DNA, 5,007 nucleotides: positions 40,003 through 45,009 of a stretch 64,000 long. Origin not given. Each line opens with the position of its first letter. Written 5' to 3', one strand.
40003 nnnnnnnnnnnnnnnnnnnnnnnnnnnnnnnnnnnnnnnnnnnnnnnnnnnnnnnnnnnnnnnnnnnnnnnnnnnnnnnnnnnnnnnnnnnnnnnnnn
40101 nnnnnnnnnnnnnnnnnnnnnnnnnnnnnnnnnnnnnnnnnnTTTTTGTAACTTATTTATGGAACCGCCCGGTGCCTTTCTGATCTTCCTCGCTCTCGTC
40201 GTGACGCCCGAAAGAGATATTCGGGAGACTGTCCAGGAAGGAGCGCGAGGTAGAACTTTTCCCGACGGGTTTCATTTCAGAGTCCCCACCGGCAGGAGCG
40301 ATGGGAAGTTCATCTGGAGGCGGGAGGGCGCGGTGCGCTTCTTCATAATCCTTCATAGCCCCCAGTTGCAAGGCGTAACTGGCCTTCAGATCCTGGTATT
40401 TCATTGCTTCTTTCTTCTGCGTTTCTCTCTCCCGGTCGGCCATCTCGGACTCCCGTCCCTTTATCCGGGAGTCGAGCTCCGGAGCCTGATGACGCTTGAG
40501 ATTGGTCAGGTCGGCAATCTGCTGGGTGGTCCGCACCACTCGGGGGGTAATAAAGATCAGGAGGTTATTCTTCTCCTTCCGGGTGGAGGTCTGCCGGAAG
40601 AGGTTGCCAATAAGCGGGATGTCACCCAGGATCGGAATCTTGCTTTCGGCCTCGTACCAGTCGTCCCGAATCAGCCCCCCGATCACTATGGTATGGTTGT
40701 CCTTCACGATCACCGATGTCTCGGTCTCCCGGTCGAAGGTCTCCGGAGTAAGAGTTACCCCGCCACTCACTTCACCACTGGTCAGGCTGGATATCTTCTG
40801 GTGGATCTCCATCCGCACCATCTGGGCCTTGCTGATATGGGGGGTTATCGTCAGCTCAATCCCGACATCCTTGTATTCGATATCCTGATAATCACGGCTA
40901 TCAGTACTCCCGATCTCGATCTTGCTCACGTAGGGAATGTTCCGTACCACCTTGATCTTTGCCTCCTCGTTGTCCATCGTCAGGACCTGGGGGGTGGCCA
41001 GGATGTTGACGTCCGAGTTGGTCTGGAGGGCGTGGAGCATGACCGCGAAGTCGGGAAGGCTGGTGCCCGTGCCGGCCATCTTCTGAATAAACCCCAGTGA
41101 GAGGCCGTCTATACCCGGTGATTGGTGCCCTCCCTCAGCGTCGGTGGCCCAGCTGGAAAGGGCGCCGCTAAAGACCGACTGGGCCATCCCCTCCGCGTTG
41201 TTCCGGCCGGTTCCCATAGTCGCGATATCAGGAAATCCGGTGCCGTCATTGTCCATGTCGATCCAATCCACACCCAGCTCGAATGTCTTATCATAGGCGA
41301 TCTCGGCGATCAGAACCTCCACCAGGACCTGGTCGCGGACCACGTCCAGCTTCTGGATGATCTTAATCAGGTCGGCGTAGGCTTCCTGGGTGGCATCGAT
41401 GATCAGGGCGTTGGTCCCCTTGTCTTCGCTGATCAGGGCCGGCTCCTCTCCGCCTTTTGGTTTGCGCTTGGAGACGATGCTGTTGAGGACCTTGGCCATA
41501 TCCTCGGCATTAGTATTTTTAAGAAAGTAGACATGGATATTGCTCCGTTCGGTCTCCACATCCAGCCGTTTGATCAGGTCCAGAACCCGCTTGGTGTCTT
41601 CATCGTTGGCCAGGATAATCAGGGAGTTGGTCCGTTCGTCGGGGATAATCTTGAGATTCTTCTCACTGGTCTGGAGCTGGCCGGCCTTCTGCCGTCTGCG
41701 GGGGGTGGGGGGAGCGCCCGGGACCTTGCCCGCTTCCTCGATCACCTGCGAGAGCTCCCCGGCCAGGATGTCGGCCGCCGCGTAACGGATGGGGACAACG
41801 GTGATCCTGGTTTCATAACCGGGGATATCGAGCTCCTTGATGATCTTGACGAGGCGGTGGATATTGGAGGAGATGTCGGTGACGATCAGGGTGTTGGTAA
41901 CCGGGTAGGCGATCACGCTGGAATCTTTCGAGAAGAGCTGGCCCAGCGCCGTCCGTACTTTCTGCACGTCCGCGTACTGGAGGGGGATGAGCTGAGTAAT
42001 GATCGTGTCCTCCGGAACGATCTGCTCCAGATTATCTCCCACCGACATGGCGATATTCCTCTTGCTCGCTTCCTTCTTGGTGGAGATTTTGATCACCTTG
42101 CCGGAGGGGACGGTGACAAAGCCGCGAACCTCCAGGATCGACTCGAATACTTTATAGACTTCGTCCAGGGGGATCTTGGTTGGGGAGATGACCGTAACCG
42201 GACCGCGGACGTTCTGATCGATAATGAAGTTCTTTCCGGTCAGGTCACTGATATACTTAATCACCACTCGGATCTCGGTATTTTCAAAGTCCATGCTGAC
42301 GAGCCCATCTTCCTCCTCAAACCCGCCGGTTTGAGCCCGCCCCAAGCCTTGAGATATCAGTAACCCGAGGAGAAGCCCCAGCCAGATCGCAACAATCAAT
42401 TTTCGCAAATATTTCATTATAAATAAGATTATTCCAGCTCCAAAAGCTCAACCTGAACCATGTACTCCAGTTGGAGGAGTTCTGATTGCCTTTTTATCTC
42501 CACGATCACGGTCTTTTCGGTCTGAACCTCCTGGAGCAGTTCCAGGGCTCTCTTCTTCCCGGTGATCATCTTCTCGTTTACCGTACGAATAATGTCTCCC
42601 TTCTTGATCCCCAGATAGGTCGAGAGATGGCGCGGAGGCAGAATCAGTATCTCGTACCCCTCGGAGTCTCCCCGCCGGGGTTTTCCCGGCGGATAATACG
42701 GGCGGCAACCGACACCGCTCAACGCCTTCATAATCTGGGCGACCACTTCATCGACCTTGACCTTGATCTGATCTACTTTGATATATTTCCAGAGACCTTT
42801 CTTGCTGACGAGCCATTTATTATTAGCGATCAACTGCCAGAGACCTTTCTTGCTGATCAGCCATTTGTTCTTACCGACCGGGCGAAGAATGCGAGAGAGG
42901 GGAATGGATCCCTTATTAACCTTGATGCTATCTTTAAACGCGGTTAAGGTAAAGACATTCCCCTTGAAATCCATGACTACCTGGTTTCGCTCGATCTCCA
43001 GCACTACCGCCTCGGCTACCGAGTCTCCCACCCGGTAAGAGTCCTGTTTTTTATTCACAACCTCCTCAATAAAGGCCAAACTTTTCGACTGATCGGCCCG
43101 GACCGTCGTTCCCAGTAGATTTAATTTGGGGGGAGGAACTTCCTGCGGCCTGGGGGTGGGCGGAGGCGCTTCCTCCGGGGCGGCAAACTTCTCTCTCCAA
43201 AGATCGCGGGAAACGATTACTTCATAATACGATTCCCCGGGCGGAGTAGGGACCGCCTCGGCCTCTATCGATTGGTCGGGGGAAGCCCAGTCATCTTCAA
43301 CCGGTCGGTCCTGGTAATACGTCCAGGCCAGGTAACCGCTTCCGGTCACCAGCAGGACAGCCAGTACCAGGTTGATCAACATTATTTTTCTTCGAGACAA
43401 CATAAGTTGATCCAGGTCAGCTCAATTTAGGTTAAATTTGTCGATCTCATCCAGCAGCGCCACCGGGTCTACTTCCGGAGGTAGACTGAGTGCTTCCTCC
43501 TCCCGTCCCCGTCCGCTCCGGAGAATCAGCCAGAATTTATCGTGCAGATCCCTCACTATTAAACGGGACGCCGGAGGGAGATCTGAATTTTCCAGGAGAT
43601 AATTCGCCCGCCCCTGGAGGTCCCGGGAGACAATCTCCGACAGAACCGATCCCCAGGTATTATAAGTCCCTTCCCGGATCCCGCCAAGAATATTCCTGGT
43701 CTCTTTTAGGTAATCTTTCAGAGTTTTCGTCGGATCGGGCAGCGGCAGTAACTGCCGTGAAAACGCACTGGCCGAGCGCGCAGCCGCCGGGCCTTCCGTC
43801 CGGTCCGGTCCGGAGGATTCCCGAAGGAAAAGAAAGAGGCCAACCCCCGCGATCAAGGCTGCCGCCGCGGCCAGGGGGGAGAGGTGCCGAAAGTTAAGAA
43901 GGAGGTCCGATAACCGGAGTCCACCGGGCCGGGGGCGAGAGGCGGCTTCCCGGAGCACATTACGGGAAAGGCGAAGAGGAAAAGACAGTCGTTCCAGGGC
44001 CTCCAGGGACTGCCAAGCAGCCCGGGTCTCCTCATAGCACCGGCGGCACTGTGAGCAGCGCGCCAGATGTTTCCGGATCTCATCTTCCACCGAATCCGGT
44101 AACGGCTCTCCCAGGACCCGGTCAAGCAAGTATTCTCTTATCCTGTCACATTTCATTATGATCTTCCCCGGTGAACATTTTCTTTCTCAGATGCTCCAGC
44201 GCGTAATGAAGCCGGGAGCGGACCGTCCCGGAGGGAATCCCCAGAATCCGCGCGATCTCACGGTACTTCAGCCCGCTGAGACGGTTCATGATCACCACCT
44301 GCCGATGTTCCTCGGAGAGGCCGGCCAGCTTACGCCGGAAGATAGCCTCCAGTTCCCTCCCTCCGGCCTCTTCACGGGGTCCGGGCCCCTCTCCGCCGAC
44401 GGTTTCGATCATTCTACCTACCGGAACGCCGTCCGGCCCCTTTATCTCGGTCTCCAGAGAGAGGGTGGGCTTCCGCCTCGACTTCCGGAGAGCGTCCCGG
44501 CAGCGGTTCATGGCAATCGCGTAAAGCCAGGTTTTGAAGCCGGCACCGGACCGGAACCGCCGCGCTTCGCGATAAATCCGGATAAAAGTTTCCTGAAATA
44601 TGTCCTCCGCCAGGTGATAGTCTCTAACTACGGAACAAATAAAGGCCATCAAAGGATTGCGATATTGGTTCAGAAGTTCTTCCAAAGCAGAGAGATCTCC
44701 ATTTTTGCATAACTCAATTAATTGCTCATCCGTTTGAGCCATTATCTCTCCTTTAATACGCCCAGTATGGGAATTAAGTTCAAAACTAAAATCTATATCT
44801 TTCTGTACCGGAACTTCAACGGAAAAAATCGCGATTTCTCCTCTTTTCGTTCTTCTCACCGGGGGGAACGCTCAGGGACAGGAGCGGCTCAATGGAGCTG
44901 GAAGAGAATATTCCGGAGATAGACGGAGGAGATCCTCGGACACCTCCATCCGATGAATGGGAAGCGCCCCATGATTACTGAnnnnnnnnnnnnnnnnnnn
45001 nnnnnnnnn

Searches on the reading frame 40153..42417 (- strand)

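Call 15: search_protein_families(library=pfam, proteins=[window:40153-42417:-], max_evalue=0.001)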
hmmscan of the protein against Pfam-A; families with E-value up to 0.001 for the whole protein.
window:40153-42417:- (754 aa): 3 families
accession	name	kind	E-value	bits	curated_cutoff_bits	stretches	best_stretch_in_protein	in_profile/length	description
PF00263.26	Secretin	-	9.9e-52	175.4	27.5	1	463-629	1-169/169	Bacterial type II and III secretion system protein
PF03958.22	Secretin_N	-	6.4e-38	129.2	28.2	3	141-200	1-67/69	Bacterial type II/III secretion system short domain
PF21305.2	type_II_gspD_N0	-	1.4e-24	86.1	27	1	42-111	1-71/71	GspD-like, N0 domain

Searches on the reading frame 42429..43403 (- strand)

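Call 15: search_protein_families(library=pfam, proteins=[window:42429-43403:-], max_evalue=0.001)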
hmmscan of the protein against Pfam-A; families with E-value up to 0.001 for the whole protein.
window:42429-43403:- (324 aa): 2 families
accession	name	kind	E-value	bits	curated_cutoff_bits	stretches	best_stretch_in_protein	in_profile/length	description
PF11356.14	T2SSC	-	2.7e-08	34.2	27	1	15-154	4-140/141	Type II secretion system protein C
PF13180.12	PDZ_2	-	0.00036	21.2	27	1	265-313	29-77/80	PDZ domain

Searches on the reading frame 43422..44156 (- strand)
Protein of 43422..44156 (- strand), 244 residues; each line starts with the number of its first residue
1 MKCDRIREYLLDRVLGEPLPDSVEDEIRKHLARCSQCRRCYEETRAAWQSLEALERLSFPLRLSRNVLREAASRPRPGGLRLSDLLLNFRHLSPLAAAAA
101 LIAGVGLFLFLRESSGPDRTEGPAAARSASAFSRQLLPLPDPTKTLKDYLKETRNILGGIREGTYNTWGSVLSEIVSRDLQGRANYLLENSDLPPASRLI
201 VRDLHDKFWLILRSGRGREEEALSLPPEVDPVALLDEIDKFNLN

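Call 15: search_protein_families(library=pfam, proteins=[window:43422-44156:-], max_evalue=0.001)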
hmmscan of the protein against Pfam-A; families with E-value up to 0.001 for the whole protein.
window:43422-44156:- (244 aa): 1 family
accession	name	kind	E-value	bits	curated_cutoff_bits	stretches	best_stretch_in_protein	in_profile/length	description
PF13490.11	zf-HC2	-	0.0003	21.3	22.2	1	3-38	1-35/35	Putative zinc-finger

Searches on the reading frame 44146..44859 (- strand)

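Call 15: search_protein_families(library=pfam, proteins=[window:44146-44859:-], max_evalue=0.001)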
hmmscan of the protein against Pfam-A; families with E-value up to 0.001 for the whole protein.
window:44146-44859:- (237 aa): 5 families
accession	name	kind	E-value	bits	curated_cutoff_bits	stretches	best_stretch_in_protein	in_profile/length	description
PF04542.20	Sigma70_r2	-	7.2e-18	64.6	24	1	62-129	1-70/71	Sigma-70 region 2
PF08281.18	Sigma70_r4_2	-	3.4e-15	55.9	25.7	1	174-224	4-54/54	Sigma-70, region 4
PF04545.22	Sigma70_r4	-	1.4e-13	50.5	24.1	1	178-226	2-50/50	Sigma-70, region 4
PF07638.17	Sigma70_ECF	-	7.9e-07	29.6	21.1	1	177-228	132-183/185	ECF sigma factor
PF13384.12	HTH_23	-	0.0001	22.4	24.6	1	182-218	3-39/50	Homeodomain-like domain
